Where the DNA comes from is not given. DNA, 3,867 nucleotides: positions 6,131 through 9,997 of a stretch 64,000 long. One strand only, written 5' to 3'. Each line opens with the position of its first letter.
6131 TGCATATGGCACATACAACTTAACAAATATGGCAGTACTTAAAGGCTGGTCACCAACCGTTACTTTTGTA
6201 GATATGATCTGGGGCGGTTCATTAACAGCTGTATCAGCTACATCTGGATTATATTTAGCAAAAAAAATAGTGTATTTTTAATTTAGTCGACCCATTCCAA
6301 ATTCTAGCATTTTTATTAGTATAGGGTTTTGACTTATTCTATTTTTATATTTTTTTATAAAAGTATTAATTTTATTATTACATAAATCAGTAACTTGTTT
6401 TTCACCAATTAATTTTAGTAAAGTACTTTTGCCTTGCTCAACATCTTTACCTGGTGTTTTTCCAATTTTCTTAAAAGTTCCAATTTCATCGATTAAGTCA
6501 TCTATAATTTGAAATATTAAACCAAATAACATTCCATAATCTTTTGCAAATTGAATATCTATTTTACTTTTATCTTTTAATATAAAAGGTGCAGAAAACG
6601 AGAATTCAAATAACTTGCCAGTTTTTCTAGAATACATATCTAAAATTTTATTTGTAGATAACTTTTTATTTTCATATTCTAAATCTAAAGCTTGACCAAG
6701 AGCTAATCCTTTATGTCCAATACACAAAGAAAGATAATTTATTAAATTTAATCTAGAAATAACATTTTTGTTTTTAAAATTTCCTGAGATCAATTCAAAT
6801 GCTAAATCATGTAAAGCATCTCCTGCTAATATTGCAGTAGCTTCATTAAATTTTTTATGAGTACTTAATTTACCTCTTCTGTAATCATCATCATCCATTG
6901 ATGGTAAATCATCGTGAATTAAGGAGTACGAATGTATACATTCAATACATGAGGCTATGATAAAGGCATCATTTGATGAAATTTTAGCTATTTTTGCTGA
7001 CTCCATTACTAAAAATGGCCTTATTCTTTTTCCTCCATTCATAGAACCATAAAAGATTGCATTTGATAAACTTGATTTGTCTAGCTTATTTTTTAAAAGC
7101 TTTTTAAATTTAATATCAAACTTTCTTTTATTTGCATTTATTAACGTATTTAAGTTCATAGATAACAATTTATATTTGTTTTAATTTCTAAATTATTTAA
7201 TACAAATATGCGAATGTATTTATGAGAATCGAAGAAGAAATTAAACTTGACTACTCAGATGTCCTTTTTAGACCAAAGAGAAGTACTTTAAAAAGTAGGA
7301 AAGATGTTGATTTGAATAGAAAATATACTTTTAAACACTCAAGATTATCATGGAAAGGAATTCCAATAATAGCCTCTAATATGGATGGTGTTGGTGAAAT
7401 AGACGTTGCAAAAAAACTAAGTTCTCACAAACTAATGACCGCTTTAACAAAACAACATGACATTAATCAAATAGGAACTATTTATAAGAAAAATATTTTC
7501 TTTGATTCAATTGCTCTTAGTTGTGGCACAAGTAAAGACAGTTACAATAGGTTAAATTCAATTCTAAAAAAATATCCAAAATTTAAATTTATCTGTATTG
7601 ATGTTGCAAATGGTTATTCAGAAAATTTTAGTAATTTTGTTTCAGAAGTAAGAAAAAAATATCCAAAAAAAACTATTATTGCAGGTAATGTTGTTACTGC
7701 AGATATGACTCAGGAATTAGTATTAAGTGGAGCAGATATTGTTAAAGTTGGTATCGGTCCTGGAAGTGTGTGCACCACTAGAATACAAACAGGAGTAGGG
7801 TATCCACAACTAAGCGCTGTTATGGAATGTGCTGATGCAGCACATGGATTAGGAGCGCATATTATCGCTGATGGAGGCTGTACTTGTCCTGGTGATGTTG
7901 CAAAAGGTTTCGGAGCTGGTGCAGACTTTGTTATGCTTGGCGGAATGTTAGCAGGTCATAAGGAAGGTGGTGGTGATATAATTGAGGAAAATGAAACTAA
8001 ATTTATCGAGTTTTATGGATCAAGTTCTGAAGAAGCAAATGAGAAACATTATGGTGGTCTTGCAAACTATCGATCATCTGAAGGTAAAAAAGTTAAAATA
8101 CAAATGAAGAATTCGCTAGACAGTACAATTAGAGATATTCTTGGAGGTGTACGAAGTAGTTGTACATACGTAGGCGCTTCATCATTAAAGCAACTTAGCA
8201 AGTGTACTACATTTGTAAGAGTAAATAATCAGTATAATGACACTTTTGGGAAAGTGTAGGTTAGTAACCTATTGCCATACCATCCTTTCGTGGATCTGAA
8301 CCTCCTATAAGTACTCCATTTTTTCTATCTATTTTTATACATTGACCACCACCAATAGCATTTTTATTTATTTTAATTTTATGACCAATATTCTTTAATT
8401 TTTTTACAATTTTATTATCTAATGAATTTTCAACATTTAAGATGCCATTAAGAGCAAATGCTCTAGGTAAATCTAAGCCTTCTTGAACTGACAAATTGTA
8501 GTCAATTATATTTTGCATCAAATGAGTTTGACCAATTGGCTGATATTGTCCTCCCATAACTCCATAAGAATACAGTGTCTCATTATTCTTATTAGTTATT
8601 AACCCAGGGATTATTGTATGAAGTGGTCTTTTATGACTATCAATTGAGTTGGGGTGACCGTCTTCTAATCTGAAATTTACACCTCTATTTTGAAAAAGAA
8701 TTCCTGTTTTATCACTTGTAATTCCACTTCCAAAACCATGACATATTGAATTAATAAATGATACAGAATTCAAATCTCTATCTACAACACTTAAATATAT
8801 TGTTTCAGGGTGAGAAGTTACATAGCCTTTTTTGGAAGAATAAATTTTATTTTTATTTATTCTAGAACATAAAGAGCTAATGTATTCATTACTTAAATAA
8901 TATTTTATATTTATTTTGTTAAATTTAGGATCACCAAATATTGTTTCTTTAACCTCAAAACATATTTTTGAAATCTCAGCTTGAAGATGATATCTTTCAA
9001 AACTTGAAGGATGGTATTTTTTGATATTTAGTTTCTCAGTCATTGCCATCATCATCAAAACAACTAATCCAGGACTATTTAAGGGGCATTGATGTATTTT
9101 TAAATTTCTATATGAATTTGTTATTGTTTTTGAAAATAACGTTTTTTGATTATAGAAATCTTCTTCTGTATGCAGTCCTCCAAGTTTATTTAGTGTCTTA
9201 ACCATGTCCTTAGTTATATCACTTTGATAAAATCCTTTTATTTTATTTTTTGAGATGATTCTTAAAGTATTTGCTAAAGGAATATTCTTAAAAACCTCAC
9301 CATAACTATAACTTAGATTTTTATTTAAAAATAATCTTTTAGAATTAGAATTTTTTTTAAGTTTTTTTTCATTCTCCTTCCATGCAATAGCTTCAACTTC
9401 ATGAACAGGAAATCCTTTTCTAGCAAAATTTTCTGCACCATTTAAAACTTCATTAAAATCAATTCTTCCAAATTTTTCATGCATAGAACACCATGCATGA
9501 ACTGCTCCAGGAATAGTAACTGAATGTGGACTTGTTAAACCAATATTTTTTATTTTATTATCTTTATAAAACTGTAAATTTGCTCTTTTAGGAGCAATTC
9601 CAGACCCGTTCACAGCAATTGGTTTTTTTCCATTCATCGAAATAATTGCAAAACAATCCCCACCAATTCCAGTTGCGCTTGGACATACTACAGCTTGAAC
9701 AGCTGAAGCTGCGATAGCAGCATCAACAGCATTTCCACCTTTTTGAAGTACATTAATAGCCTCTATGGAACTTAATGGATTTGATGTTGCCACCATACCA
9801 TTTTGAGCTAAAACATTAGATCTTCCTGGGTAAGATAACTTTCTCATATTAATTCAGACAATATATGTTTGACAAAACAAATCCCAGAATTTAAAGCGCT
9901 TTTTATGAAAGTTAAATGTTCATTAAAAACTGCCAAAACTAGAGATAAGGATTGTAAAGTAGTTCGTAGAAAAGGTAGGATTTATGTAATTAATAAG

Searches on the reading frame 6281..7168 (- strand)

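Call 41: search_protein_families(library=ncbifam, proteins=[window:6281-7168:-], max_evalue=0.00001)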
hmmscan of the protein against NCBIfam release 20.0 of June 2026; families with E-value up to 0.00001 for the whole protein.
window:6281-7168:- (296 aa): 16 families
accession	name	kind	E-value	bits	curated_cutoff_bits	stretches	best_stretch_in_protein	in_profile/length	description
NF045485.1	FPPsyn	subfamily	4.3e-74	249.2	275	1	12-290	3-282/288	farnesyl diphosphate synthase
NF007877.0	PRK10581.1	equivalog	4.8e-55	186.8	321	1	10-268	7-268/299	(2E,6E)-farnesyl diphosphate synthase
NF045685.1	GGPPSynCrtE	equivalog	1.9e-54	184.7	460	1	10-272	7-269/293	geranylgeranyl diphosphate synthase CrtE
NF040698.1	IdsA_Meth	equivalog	4.5e-47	160.8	468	1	10-272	7-266/328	short chain isoprenyl diphosphate synthase IdsA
NF041003.1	GGPP_syn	equivalog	1.4e-43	149.2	500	1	16-258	12-249/326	geranylgeranyl diphosphate synthase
NF041169.1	f2_encap_cargo4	exception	8.8e-42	143.5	450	1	43-253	47-250/334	family 2 encapsulin nanocompartment cargo protein polyprenyl transferase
NF040789.2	gerfarn_diphsyn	equivalog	3.2e-31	108.8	560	1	67-261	83-272/345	geranylfarnesyl diphosphate synthase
NF008140.0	PRK10888.1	equivalog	1.1e-30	107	412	1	34-290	31-278/323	octaprenyl diphosphate synthase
NF045628.1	HxpDPsynlarge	equivalog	1.1e-27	96.9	500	1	30-260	19-239/311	hexaprenyl-diphosphate synthase large subunit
TIGR02748.1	GerC3_HepT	equivalog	1.1e-26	93.8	456.55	1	34-260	31-247/319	heptaprenyl diphosphate synthase component II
NF045549.1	GGPPsyn_IdsB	equivalog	2.1e-25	89.5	475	1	44-250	63-263/346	geranylgeranyl diphosphate synthase IdsB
TIGR02749.1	prenyl_cyano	equivalog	1.4e-22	80.2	383.2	1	43-250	41-241/322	solanesyl diphosphate synthase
NF042417.1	NPPPS_Mycobact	equivalog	4.4e-20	72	600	1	22-253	30-253/335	nonaprenyl/(2E,6E)-farnesyl/geranylgeranyl diphosphat synthase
NF040627.1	GFPS_Meth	equivalog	1.1e-19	71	600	1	27-228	21-210/285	geranylfarnesyl diphosphate synthase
NF040936.1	hexpp_archaea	equivalog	8.5e-13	48.2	400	1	20-283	17-252/275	hexaprenyl pyrophosphate synthase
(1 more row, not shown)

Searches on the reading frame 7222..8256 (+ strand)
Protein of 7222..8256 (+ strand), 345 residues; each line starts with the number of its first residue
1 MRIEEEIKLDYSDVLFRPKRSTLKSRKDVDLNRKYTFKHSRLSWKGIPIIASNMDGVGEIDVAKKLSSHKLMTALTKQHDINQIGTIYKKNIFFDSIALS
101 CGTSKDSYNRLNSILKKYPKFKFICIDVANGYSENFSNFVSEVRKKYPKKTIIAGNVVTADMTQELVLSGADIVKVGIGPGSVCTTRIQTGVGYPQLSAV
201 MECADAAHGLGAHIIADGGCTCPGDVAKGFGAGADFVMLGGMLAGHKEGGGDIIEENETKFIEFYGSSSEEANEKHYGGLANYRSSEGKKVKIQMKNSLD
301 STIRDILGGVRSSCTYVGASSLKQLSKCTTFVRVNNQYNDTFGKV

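Call 41: search_protein_families(library=ncbifam, proteins=[window:7222-8256:+], max_evalue=0.00001)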
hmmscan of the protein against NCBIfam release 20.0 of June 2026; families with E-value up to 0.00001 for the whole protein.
window:7222-8256:+ (345 aa): 11 families
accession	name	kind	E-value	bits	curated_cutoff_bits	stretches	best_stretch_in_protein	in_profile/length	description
NF003470.0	PRK05096.1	equivalog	3.9e-164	545.8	397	1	1-344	1-346/347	GMP reductase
TIGR01305.1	GMP_reduct_1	equivalog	2.5e-157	523.3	492.15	1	2-342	1-343/343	GMP reductase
NF003966.0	PRK05458.1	equivalog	3.3e-62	210.7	344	1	8-339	5-323/327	GMP reductase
NF005869.0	PRK07807.1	equivalog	1.6e-61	208.8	549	1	98-327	219-457/479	GuaB1 family IMP dehydrogenase-related protein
TIGR01302.1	IMP_dehydrog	equivalog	1.1e-59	202.5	481.5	1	97-325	215-448/450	IMP dehydrogenase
NF052358.1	GMPRedGuaB1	equivalog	1.6e-58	199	675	1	122-327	241-457/479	GMP reductase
TIGR01303.1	IMP_DH_rel_1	equivalog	9.6e-54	183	562.75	1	124-328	241-456/475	GuaB1 family IMP dehydrogenase-related protein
TIGR01306.1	GMP_reduct_2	equivalog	9.7e-52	176.5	465.65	1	9-338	2-318/321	GMP reductase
NF005311.0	PRK06843.1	equivalog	1.1e-41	143.1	779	1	106-335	153-388/404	inosine 5-monophosphate dehydrogenase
NF005493.0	PRK07107.1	equivalog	1.8e-29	102.6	585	1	120-334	254-478/502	IMP dehydrogenase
TIGR01304.1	IMP_DH_rel_2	equivalog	1e-14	54.6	342.1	1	151-327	187-360/365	GuaB3 family IMP dehydrogenase-related protein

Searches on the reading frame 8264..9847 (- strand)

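Call 41: search_protein_families(library=ncbifam, proteins=[window:8264-9847:-], max_evalue=0.00001)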
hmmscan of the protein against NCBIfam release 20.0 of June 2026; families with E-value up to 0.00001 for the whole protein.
window:8264-9847:- (528 aa): 2 families
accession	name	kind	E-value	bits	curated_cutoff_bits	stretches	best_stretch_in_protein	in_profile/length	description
TIGR00066.1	g_glut_trans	equivalog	5.6e-104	348.5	357.85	1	17-520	1-518/518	gamma-glutamyltransferase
NF007187.0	PRK09615.1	equivalog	3e-66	223.9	990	1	12-528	45-581/581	gamma-glutamyltransferase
